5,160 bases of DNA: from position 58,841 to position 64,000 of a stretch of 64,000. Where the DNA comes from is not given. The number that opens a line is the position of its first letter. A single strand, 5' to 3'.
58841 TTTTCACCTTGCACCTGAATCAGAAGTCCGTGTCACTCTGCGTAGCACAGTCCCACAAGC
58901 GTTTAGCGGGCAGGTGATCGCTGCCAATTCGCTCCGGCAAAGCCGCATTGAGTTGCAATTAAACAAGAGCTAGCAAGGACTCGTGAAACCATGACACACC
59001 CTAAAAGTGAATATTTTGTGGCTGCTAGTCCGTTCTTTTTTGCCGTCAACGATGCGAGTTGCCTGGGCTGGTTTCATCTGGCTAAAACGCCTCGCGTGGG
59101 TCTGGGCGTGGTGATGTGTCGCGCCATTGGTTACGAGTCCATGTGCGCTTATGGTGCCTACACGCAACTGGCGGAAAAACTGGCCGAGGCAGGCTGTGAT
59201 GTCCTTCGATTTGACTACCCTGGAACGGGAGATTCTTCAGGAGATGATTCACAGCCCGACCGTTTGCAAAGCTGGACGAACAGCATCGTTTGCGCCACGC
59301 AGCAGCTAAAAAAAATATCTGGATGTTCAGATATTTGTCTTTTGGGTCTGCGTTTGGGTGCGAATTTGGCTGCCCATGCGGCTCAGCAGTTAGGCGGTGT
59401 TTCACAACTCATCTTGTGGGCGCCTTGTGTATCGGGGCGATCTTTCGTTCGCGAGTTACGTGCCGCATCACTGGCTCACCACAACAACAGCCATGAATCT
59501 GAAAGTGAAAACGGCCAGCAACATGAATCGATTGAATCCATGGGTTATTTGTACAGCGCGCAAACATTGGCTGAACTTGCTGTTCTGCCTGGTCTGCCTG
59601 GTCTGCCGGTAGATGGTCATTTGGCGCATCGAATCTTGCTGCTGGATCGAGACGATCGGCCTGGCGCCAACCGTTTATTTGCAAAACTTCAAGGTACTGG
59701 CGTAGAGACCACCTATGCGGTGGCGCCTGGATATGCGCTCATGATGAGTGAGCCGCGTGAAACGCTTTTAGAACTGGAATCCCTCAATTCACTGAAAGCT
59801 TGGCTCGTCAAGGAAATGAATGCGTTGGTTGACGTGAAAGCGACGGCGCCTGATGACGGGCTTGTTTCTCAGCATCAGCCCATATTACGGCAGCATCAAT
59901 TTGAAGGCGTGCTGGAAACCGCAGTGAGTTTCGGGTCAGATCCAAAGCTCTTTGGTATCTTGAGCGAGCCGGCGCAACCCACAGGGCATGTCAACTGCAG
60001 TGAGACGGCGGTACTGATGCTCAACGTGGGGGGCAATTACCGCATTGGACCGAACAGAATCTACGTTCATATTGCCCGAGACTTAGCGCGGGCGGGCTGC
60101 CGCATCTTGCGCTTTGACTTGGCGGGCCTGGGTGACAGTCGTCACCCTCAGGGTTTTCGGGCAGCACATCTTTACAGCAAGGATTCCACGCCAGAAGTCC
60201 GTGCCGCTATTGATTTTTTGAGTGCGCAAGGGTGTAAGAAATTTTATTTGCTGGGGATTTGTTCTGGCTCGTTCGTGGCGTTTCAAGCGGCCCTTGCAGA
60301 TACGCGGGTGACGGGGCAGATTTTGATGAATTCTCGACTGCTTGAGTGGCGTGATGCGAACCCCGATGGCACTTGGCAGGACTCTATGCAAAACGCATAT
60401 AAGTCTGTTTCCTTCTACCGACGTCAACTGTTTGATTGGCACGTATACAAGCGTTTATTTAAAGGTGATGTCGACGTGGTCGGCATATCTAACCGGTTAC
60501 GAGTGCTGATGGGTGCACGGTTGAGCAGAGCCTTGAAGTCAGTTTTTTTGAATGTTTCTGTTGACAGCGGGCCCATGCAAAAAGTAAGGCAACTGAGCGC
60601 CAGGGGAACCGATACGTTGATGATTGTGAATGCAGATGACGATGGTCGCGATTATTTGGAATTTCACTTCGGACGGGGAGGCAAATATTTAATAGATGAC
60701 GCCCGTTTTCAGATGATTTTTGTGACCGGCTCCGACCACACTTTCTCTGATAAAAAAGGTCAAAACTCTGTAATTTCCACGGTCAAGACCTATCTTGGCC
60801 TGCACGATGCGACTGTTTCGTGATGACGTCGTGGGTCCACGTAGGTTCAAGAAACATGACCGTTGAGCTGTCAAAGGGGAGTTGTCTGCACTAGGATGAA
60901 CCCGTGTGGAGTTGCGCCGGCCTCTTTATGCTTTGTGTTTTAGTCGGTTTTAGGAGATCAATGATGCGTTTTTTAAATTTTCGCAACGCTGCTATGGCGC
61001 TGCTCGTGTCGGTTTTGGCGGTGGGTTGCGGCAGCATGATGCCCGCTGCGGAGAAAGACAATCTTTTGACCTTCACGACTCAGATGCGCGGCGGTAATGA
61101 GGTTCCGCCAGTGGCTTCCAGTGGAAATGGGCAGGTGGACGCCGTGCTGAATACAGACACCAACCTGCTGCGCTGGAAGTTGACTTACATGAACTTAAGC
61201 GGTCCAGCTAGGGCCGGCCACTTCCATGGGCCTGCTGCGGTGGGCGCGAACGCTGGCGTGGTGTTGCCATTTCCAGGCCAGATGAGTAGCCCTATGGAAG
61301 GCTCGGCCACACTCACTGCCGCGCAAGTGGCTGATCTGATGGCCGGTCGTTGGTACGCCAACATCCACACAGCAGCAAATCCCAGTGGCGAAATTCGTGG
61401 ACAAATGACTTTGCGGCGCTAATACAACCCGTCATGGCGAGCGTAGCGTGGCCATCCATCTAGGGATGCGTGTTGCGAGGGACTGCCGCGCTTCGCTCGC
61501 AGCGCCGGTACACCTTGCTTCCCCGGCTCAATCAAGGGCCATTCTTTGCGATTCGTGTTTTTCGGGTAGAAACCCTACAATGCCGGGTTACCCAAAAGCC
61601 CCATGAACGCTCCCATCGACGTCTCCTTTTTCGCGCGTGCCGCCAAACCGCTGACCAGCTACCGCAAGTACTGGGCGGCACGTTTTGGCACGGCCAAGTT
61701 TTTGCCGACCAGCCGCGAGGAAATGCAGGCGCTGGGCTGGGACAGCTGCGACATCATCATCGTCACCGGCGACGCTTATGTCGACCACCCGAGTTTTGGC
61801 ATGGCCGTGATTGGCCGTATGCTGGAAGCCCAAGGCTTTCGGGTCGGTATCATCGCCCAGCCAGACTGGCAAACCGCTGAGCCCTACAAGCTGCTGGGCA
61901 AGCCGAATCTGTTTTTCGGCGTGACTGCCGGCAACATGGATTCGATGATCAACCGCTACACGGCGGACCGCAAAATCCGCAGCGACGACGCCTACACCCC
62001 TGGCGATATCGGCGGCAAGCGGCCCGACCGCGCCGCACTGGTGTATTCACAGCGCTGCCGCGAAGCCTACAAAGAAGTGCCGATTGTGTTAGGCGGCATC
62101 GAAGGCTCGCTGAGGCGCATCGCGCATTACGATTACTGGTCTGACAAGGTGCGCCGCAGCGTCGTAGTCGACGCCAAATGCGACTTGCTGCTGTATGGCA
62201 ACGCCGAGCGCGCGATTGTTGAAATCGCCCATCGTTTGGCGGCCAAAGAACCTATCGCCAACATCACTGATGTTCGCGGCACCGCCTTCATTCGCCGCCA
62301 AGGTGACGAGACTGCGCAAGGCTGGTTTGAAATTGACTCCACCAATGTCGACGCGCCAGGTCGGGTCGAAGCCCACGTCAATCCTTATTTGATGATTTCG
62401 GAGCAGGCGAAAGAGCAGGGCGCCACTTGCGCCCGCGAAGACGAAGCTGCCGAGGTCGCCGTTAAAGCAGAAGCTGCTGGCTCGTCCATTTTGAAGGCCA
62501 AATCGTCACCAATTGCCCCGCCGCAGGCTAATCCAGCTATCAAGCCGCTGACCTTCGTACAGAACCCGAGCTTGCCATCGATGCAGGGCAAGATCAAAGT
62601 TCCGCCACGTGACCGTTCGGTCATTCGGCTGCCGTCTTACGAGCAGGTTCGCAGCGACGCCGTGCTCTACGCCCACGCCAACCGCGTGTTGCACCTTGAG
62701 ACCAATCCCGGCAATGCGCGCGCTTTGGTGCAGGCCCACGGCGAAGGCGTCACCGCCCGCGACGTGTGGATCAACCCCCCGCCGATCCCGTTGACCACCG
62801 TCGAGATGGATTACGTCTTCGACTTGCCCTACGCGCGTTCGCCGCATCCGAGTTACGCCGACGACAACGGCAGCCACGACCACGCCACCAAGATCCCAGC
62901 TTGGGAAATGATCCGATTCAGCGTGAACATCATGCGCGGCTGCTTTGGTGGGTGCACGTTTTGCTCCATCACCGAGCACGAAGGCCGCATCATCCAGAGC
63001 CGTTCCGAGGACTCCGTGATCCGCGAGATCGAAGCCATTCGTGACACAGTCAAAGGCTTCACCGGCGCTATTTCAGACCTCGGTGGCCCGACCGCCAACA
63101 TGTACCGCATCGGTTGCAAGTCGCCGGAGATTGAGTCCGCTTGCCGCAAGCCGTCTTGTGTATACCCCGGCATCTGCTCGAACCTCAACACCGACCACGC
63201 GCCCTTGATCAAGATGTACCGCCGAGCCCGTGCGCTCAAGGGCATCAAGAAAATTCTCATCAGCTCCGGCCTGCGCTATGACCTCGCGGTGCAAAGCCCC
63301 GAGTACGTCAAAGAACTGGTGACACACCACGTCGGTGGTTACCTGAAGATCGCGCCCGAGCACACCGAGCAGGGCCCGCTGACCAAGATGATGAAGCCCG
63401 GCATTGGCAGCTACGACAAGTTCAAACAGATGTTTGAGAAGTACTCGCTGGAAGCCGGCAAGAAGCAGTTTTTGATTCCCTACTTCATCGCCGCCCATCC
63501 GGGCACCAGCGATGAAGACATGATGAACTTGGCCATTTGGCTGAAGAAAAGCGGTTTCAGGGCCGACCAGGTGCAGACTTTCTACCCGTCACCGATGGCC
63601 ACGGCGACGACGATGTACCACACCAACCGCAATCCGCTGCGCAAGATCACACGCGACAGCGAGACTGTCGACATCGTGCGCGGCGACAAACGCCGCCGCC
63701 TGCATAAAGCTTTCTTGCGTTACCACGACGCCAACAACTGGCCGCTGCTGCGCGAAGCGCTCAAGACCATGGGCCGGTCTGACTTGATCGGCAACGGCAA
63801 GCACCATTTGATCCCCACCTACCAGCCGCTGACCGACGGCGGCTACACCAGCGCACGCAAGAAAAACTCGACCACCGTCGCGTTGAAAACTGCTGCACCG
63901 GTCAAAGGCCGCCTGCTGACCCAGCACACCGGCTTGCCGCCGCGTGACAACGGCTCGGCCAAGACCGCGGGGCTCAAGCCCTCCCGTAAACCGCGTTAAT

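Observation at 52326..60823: Seven-gene aminoacyl-carrier-protein cluster built around a tRNA-independent SerRS-like ligase, with no assigned pathway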

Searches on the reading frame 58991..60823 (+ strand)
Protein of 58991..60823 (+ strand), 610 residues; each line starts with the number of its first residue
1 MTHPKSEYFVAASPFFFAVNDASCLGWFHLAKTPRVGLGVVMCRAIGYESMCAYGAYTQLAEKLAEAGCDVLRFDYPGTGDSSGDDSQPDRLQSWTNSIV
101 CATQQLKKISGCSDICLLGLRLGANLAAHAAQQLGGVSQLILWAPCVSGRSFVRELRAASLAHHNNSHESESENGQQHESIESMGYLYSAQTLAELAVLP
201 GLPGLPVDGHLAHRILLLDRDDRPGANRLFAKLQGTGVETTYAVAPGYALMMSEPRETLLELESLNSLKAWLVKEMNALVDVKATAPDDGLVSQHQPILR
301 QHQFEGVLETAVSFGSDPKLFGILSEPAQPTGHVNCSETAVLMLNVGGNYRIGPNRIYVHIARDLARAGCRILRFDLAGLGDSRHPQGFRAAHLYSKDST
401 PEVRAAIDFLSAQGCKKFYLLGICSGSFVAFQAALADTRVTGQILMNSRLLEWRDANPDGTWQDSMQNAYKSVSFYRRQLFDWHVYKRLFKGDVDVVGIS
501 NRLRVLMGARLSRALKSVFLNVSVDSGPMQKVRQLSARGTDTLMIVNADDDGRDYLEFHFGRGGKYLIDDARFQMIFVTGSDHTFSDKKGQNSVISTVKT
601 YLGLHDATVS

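Call 3: search_protein_families(library=pfam, proteins=[window:58991-60823:+], max_evalue=0.01)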
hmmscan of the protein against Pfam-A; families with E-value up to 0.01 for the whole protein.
window:58991-60823:+ (610 aa): 4 families
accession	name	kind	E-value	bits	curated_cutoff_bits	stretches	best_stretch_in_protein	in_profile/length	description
PF12146.15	Hydrolase_4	-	2e-19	70.3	27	2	54-152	17-116/239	Serine aminopeptidase, S33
PF12697.13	Abhydrolase_6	-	5.8e-16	60.2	26.3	2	363-583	21-204/217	Alpha/beta hydrolase family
PF00561.26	Abhydrolase_1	-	7.5e-15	55.7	25.8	2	358-464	16-120/245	alpha/beta hydrolase fold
PF20408.4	Abhydrolase_11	-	0.00017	21.8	27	1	58-134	21-97/193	Alpha/beta hydrolase domain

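Call 4: search_protein_families(library=ncbifam, proteins=[window:58991-60823:+], max_evalue=0.01)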
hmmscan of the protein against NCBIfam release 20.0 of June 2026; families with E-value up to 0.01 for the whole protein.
window:58991-60823:+ (610 aa): 7 families
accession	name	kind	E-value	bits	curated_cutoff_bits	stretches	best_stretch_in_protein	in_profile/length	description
TIGR03100.1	hydr1_PEP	hypoth_equivalog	1e-34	120.1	168.45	2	311-599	4-269/274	hydrolase 1, exosortase A system-associated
TIGR03101.1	hydr2_PEP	hypoth_equivalog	9.4e-31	107.3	202.75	2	59-252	47-247/266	hydrolase 2, exosortase A system-associated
NF041096.1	esterase_EstD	equivalog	3.9e-12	45.9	600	1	350-448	176-273/421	esterase EstD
NF051488.1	bifunc_PcaDC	exception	2.6e-07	30.1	390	1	357-448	27-111/375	bifunctional 3-oxoadipate enol-lactonase/4-carboxymuconolactone decarboxylase PcaDC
NF047920.1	lactonase_UilS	equivalog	1.3e-05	25.1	400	0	59-133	43-118/285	UilS family quorum-quenching N-acyl-homoserine lactonase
TIGR03695.1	menH_SHCHC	equivalog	6.8e-05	22.4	208.55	0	57-141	18-100/252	2-succinyl-6-hydroxy-2,4-cyclohexadiene-1-carboxylate synthase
NF058544.1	IVPilMotSglTMyx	equivalog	0.00068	19.5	300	0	60-146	55-138/210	type IV pili motility protein SglT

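Call 53: search_solved_structures(query=window:58991-60823:+, max_evalue=0.001, show_alignments=0)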
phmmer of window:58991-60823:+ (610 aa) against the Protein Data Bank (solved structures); distinct sequences matched with E-value up to 0.001: 9.
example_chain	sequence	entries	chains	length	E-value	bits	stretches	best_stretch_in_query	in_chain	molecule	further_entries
9pjb_A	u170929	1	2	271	3e-10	42.4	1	317-491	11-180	MHETase MHT043-5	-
9pir_A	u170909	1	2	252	4.4e-09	38.6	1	36-147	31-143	Alpha/beta fold hydrolase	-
9pic_A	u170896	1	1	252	1.4e-08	36.9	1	37-147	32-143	Alpha/beta fold hydrolase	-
9pid_A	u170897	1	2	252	1.5e-08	36.8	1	37-147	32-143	Alpha/beta fold hydrolase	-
8b4u_A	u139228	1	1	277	9.2e-07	30.9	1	318-491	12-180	Alpha/beta hydrolase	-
9h0z_A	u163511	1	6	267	8.8e-05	24.4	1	49-147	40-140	Serine aminopeptidase S33 domain-containing protein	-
7wwh_A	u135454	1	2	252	8.9e-05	24.3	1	340-434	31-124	Alpha/beta hydrolase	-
7q4h_A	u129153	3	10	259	0.00011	24.1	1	40-148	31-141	Hydrolase_4 domain-containing protein | Serine aminopeptidase S33 domain-containing protein | Prolyl oligopeptidase family protein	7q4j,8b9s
9w30_A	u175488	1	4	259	0.00014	23.7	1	48-147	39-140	Alpha/beta superfamily hydrolase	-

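Call 73: find_homologous_proteins(query=window:58991-60823:+, max_evalue=0.00001)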
Query window:58991-60823:+ (610 aa): 345 proteins with E <= 0.00001 among 8000 candidates; the best 120 are listed.
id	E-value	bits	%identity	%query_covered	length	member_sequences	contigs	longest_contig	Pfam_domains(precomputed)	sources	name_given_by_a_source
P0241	0.0e+0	1388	100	100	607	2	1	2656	PF12697.14,PF00561.27,PF12146.16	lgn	-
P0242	1.1e-283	960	71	99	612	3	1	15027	PF12697.14,PF00561.27,PF12146.16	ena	-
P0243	1.7e-282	956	70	100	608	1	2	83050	PF12697.14,PF00561.27,PF12146.16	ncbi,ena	-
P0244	1.5e-281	953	71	100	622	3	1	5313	PF12697.14,PF00561.27,PF12146.16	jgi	-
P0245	1.5e-277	940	71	98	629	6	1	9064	PF12697.14,PF00561.27,PF12146.16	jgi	jgi:alpha-beta hydrolase superfamily lysophospholipase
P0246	4.0e-277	939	69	100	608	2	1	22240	PF12697.14,PF00561.27,PF12146.16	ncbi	-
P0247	4.7e-267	905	66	100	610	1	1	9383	PF12697.14,PF00561.27,PF12146.16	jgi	jgi:alpha-beta hydrolase superfamily lysophospholipase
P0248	3.3e-265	899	67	100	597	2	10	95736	PF12697.14,PF00561.27,PF12146.16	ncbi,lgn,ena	-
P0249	1.7e-264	897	66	99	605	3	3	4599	PF20408.5,PF12697.14,PF00561.27,PF12146.16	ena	-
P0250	2.8e-213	728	59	97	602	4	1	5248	PF12697.14,PF00561.27,PF12146.16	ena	-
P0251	1.7e-202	692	55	97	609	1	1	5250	PF12697.14,PF00561.27,PF12146.16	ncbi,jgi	jgi:alpha-beta hydrolase superfamily lysophospholipase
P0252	5.1e-201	687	55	98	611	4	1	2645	PF02129.25,PF12697.14,PF00561.27,PF12146.16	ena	-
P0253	6.8e-201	687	54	97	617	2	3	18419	PF12697.14,PF00561.27,PF12146.16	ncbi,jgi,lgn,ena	jgi:alpha-beta hydrolase superfamily lysophospholipase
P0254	8.1e-201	687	54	97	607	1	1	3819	PF12697.14,PF00561.27,PF12146.16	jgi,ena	jgi:alpha-beta hydrolase superfamily lysophospholipase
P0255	1.3e-200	686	54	97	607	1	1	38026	PF12697.14,PF01738.25,PF00561.27,PF12146.16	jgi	jgi:alpha-beta hydrolase superfamily lysophospholipase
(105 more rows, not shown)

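Call 88: predict_structure(alignment_id=A3)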
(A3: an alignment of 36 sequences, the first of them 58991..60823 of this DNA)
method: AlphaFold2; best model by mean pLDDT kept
length: 610 residues; sequences in the alignment: 36
mean_pLDDT: 82.2   pTM: 0.86
mean pLDDT of the five models: 82.2, 80.8, 80.1, 79.2, 79.1
residues with pLDDT >= 90: 262; 70-90: 227; 50-70: 77; < 50: 44
segments of 3 or more residues with pLDDT < 50: 1-8, 168-177, 282-295, 455-459, 607-610
pLDDT, mean of each block of 10 residues (from residue 1): 39 90 93 88 89 87 91 92 85 95 95 93 95 94 91 86 55 51 82 91 73 93 88 89 87 75 86 70 46 58 93 86 91 76 82 79 93 90 78 71 95 96 91 96 92 56 64 71 73 76 78 70 67 96 93 87 92 93 81 93 63
secondary structure, 60 per line:
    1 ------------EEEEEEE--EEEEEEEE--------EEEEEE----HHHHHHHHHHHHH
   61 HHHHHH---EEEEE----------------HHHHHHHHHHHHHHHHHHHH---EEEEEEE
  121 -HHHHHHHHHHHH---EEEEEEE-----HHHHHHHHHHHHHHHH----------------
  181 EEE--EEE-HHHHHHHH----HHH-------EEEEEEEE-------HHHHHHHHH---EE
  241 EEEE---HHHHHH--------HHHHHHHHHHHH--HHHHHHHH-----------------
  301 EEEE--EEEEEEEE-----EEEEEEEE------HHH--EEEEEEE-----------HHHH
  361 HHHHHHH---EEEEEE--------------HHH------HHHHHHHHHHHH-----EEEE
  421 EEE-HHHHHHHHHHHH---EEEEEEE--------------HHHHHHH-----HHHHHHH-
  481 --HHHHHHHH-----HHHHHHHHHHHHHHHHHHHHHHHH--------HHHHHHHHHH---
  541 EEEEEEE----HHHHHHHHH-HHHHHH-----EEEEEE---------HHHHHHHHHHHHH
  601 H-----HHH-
elements in order: E13-19 E22-29 E38-43 H48-66 E70-74 H91-110 E114-120 H122-133 E137-143 H149-164 E181-183 E186-188 H190-197 E212-219 H227-235 E239-244 H248-253 H262-273 H276-283 E301-304 E307-314 E320-327 E339-345 H357-367 E371-376 H400-411 E417-423 H425-436 E440-446 H461-467 H473-479 H483-490 H496-519 H528-537 E541-547 H552-560 H562-567 E573-578 H588-601

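Call 90: fold_search(model_id=the predicted structure, library=pdb)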
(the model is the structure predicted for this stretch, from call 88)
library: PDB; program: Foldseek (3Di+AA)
matches with E <= 10: 1839; with E <= 0.001: 1027
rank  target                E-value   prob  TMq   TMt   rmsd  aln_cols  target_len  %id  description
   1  3pf9                  1.8e-09  1.00  0.31  0.70   5.6       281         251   13  Crystal structure of the Lactobacillus johnsonii cinnamoyl esterase LJ0536 S106A mutant (released 2011-08-31)
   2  7ozm                  3.8e-09  1.00  0.32  0.65   7.8       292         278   17  Crystal Structure of mtbMGL K74A (Closed Cap Conformation) (released 2021-09-15)
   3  6khm_K                5.5e-09  1.00  0.31  0.58   8.8       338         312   14  Lipase (Open form) (released 2020-07-22)
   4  7q4j_A                6.1e-09  1.00  0.33  0.70   5.0       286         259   18  A thermostable lipase from Thermoanaerobacter thermohydrosulfuricus in complex a monoacylglycerol intermediate (released 2023-05-10)
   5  6ax1_A                6.1e-09  1.00  0.30  0.57   6.9       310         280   15  Structure of human monoacylglycerol lipase bound to a covalent inhibitor (released 2017-12-27)
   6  3pfb_A                8.1e-09  1.00  0.32  0.72   5.2       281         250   13  Crystal structure of the Lactobacillus johnsonii cinnamoyl esterase LJ0536 S106A mutant in complex with ethylferulate (released 2011-08-31)
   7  8b4u                  8.1e-09  1.00  0.29  0.62  10.7       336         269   18  The crystal structure of PET46, a PETase enzyme from Candidatus bathyarchaeota (released 2023-08-23)
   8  7xri_A                8.5e-09  1.00  0.31  0.68   5.5       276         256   14  Feruloyl esterase mutant -S106A (released 2023-05-17)
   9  6khk_A                1.1e-08  1.00  0.31  0.58   8.7       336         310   15  Lipase (Closed form) (released 2020-07-22)
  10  9h0z_F                1.2e-08  1.00  0.31  0.68   6.0       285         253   18  Crystal structure of TTL[Nle], thermophilic lipase TTL from Thermoanaerobacter thermohydrosulfuricus containing non-ca (released 2025-10-29)
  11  7qjm_A                1.4e-08  1.00  0.31  0.60   6.3       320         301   14  Crystal structure of an alpha/beta-hydrolase enzyme from Chloroflexus sp. MS-G (202) (released 2022-12-28)
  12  7xrh_A                1.4e-08  1.00  0.30  0.68   5.6       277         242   13  Feruloyl esterase from Lactobacillus acidophilus (released 2023-05-17)
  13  7l4u_A                1.4e-08  1.00  0.29  0.58   6.9       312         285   12  Crystal structure of human monoacylglycerol lipase in complex with compound 1h (released 2021-08-11)
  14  7q4h_A                1.5e-08  1.00  0.27  0.58  11.9       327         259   15  A thermostable lipase from Thermoanaerobacter thermohydrosulfuricus in complex with PMSF (released 2023-05-10)
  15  8yzn                  1.6e-08  1.00  0.30  0.35   8.9       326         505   13  Crystal structural analysis of PaL (released 2024-04-17)
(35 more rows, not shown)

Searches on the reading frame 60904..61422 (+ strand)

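Call 16: search_protein_families(library=pfam, proteins=[window:60904-61422:+], max_evalue=0.001)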
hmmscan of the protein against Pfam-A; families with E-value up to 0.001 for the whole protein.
window:60904-61422:+ (172 aa): 1 family
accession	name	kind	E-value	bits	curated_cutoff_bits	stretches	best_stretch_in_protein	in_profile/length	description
PF07452.17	CHRD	-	3.3e-28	99.4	24.1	1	57-168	1-117/117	CHRD domain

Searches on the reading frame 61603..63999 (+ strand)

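Call 16: search_protein_families(library=pfam, proteins=[window:61603-63999:+], max_evalue=0.001)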
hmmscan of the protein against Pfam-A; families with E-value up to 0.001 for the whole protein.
window:61603-63999:+ (798 aa): 3 families
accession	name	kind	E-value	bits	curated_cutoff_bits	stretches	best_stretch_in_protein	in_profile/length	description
PF08497.15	Radical_SAM_N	-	4.6e-131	437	25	1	33-440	1-301/301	Radical SAM N-terminal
PF11842.13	DUF3362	-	3.3e-58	196.6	27.6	1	655-760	1-109/151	Domain of unknown function (DUF3362)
PF04055.27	Radical_SAM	-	2e-12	48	29.5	1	441-644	1-163/166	Radical SAM superfamily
